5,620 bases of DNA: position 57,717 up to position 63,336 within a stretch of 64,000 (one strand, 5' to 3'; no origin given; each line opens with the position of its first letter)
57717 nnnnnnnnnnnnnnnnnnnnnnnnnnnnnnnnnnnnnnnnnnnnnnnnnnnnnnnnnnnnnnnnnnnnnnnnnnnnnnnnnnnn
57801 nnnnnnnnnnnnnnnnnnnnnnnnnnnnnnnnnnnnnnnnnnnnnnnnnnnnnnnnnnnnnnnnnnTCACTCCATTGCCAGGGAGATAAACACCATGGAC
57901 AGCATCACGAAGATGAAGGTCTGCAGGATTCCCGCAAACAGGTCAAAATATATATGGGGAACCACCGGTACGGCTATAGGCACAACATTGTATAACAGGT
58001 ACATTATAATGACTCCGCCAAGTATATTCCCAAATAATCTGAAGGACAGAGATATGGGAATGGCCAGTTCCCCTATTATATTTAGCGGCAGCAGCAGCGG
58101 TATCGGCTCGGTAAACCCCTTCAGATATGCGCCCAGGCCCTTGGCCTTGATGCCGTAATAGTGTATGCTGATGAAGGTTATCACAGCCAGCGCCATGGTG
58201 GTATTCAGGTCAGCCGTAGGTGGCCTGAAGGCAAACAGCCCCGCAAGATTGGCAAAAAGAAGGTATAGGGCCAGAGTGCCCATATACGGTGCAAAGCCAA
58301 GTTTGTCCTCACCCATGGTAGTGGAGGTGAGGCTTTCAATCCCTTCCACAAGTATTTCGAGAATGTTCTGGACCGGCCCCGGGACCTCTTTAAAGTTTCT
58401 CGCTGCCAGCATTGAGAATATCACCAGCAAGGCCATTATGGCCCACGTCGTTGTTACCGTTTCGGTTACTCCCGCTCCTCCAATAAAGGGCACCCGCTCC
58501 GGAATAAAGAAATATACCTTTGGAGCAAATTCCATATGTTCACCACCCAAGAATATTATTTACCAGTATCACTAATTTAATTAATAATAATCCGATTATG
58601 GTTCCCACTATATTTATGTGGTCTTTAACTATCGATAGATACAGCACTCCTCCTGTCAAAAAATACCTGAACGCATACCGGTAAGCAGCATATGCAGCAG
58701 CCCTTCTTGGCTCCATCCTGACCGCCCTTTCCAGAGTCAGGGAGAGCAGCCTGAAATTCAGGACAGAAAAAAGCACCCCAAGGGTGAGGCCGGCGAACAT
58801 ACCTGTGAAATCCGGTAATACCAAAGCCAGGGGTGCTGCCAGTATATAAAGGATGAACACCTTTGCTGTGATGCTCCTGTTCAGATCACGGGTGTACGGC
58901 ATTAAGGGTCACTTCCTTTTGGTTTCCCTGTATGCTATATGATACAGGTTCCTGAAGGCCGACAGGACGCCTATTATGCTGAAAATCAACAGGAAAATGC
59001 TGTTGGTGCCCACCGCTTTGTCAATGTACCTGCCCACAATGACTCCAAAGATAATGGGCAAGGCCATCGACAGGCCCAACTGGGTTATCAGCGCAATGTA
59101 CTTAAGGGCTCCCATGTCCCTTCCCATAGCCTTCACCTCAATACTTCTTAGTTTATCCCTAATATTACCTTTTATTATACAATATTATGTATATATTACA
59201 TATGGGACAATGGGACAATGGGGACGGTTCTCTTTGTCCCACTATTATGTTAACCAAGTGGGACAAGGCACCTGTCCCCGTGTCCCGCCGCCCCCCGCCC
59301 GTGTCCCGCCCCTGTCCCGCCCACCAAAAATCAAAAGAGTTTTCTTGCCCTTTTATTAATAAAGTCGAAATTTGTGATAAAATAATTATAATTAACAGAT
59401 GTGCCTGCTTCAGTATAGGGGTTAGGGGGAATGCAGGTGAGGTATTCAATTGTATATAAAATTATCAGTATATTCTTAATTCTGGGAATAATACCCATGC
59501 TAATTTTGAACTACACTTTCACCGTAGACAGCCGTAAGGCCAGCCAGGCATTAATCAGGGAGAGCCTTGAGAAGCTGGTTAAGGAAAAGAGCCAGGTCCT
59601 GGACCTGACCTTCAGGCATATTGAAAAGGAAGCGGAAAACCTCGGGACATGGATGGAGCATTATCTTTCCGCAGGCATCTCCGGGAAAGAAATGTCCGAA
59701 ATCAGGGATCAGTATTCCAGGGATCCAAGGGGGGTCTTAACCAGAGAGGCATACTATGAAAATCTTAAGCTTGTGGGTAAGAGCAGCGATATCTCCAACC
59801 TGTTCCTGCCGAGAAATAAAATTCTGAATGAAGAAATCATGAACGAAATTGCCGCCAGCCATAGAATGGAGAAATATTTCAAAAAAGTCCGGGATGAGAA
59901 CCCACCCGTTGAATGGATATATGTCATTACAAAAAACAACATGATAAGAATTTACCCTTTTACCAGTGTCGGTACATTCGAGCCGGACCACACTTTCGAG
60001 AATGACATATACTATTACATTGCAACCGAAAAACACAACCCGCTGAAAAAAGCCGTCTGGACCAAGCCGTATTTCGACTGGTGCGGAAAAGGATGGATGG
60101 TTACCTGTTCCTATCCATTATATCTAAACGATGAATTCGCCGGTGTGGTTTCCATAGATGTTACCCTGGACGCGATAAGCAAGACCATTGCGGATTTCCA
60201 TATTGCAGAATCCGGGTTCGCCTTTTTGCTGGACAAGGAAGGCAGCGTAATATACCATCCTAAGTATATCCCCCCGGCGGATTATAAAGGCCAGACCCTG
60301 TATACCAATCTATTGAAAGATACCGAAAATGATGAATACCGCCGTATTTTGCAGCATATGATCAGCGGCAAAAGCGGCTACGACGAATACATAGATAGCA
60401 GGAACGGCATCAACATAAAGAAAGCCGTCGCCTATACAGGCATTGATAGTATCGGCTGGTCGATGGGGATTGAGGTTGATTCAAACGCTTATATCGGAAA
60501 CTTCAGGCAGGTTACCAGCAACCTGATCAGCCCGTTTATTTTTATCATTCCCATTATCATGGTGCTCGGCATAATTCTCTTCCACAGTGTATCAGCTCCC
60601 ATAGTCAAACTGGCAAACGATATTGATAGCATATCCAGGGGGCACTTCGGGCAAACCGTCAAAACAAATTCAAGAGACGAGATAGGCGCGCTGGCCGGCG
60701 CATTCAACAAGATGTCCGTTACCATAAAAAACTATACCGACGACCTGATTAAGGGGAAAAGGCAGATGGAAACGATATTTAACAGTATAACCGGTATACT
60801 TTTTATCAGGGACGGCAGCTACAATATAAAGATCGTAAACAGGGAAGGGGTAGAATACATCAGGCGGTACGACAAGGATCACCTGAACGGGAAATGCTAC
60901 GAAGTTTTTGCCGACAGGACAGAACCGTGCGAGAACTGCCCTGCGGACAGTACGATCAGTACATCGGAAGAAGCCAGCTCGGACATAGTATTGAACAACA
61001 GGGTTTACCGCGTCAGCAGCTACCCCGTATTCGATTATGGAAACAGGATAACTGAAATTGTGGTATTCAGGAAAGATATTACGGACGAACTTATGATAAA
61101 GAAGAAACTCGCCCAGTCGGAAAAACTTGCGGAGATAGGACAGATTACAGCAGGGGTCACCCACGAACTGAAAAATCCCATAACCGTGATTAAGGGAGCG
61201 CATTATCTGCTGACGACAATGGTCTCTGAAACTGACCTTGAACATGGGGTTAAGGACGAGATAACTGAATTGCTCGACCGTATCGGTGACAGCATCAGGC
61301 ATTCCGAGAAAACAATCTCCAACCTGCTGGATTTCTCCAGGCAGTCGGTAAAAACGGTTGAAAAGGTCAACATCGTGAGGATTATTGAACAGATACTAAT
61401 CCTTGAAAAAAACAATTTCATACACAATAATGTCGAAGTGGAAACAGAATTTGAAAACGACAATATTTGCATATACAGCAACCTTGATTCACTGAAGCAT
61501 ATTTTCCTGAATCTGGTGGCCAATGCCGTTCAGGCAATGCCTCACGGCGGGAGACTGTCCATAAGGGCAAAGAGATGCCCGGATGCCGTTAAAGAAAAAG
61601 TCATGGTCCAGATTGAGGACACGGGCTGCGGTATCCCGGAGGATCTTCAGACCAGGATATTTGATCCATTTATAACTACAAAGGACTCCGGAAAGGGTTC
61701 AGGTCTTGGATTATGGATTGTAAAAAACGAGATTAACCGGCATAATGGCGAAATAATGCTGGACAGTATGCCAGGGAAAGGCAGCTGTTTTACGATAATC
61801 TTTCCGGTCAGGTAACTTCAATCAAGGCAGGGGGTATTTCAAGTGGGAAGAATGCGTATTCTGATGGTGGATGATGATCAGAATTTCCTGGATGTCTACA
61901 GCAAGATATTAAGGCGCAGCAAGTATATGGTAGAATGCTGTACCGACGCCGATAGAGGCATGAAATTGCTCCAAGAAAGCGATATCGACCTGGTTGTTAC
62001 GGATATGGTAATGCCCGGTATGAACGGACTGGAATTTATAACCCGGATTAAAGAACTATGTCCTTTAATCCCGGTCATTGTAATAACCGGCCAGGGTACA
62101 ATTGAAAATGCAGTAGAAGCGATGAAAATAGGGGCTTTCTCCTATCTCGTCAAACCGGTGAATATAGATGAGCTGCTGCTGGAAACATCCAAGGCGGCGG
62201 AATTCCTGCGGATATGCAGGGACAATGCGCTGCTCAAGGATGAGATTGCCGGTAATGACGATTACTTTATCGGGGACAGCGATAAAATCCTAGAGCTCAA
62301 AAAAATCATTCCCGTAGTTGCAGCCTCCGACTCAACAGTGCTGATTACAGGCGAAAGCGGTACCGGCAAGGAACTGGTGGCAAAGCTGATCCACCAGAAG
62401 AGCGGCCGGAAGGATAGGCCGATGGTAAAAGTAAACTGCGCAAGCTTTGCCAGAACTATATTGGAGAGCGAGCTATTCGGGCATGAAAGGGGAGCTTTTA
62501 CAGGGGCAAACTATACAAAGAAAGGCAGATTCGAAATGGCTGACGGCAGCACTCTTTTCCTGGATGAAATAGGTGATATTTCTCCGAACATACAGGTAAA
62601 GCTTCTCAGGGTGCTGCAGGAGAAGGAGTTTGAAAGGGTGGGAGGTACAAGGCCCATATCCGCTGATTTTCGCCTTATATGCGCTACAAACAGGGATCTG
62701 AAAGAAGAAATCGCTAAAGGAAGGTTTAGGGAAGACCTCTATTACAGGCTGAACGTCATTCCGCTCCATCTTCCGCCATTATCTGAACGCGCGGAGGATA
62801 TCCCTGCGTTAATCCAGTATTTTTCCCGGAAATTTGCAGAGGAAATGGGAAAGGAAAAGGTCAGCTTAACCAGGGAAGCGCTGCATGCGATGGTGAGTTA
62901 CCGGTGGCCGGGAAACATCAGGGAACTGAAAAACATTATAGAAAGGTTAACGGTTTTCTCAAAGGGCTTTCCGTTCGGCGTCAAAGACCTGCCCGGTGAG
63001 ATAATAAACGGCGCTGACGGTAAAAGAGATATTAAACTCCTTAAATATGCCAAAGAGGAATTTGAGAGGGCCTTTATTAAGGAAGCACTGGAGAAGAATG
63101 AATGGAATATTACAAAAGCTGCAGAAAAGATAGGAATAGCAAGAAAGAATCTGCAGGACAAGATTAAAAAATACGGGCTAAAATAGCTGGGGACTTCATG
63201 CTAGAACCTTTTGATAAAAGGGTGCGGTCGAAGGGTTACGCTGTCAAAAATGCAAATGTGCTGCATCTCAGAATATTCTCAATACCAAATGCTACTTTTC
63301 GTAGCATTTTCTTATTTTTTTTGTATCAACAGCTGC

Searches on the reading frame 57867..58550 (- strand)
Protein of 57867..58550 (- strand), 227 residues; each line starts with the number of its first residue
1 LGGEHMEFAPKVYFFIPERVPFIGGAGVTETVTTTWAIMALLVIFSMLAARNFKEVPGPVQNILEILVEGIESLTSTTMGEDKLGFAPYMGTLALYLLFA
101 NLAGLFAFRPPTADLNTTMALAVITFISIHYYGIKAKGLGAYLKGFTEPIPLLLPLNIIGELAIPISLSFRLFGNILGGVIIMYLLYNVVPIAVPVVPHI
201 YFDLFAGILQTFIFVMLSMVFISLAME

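Call 91: search_protein_families(library=pfam, proteins=[window:57867-58550:-], max_evalue=0.00001)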
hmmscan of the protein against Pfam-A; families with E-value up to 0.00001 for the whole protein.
window:57867-58550:- (227 aa): 1 family
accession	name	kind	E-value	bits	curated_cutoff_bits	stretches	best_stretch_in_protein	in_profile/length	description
PF00119.25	ATP-synt_A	-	3.6e-51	174.5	33.9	1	33-223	2-217/217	ATP synthase A chain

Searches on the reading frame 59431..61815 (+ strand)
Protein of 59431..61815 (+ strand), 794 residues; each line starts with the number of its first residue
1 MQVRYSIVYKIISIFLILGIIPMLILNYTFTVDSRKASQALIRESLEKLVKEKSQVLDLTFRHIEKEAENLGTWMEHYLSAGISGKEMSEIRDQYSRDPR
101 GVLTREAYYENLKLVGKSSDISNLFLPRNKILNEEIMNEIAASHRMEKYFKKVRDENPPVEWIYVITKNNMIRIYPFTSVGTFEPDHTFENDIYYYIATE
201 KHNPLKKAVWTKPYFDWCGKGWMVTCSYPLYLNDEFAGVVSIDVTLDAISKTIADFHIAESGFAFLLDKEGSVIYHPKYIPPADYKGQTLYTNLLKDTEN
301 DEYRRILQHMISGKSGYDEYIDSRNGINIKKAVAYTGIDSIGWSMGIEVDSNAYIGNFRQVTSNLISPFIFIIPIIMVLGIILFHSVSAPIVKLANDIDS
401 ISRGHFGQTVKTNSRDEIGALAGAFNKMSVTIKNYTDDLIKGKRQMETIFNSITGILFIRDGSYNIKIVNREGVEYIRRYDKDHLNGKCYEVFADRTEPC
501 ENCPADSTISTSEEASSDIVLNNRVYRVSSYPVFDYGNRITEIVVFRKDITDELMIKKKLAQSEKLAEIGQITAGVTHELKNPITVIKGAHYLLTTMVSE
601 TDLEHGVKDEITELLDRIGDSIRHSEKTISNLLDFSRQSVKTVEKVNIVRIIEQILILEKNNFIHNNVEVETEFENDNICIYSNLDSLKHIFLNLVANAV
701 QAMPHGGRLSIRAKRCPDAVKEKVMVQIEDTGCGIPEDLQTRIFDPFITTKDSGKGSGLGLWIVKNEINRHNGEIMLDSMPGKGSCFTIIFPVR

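Call 91: search_protein_families(library=pfam, proteins=[window:59431-61815:+], max_evalue=0.00001)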
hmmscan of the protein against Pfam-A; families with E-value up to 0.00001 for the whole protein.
window:59431-61815:+ (794 aa): 6 families
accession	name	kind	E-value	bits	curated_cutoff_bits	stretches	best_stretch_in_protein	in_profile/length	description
PF02518.31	HATPase_c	-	7.8e-27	94.4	26.4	1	686-793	4-109/111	Histidine kinase-, DNA gyrase B-, and HSP90-like ATPase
PF02743.24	dCache_1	-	6.6e-19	68.8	45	1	112-347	33-239/240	Cache domain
PF00512.31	HisKA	-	9.4e-11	42.1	26.9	1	570-637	3-62/66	His Kinase A (phospho-acceptor) domain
PF00672.30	HAMP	-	4.4e-10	40.2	25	1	384-432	3-51/53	HAMP domain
PF22673.2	MCP-like_PDC_1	-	7.6e-10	39.6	27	1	195-250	60-112/113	Methyl-accepting chemotaxis protein-like, first PDC sensor domain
PF17201.10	Cache_3-Cache_2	-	6.5e-06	26.1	27.7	0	242-361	184-296/299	Cache 3/Cache 2 fusion domain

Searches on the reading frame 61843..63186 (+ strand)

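Call 91: search_protein_families(library=pfam, proteins=[window:61843-63186:+], max_evalue=0.00001)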
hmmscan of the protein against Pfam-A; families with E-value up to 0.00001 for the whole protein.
window:61843-63186:+ (447 aa): 8 families
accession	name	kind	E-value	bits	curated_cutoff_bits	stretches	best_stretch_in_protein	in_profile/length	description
PF00158.32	Sigma54_activat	-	3.6e-71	238.7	20.2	1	143-308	2-167/168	Sigma-54 interaction domain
PF00072.30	Response_reg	-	4e-29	101.5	30.2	1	6-112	1-107/111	Response regulator receiver domain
PF14532.12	Sigma54_activ_2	-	2.2e-24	86.7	25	1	143-313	1-138/138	Sigma-54 interaction domain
PF25601.1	AAA_lid_14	-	2.5e-23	82.1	27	1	315-394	2-81/87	AAA+ ATPase lid domain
PF02954.25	HTH_8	-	1.7e-12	47.3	22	1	405-444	3-42/42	Bacterial regulatory protein, Fis family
PF07728.20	AAA_5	-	1.8e-09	38.1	22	1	166-284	2-123/139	AAA domain (dynein-related subfamily)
PF00004.35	AAA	-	5e-07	30.7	21.2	1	166-300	1-128/131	ATPase family associated with various cellular activities (AAA)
PF07724.20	AAA_2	-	1e-06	29.3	27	1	164-293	4-134/166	AAA domain (Cdc48 subfamily)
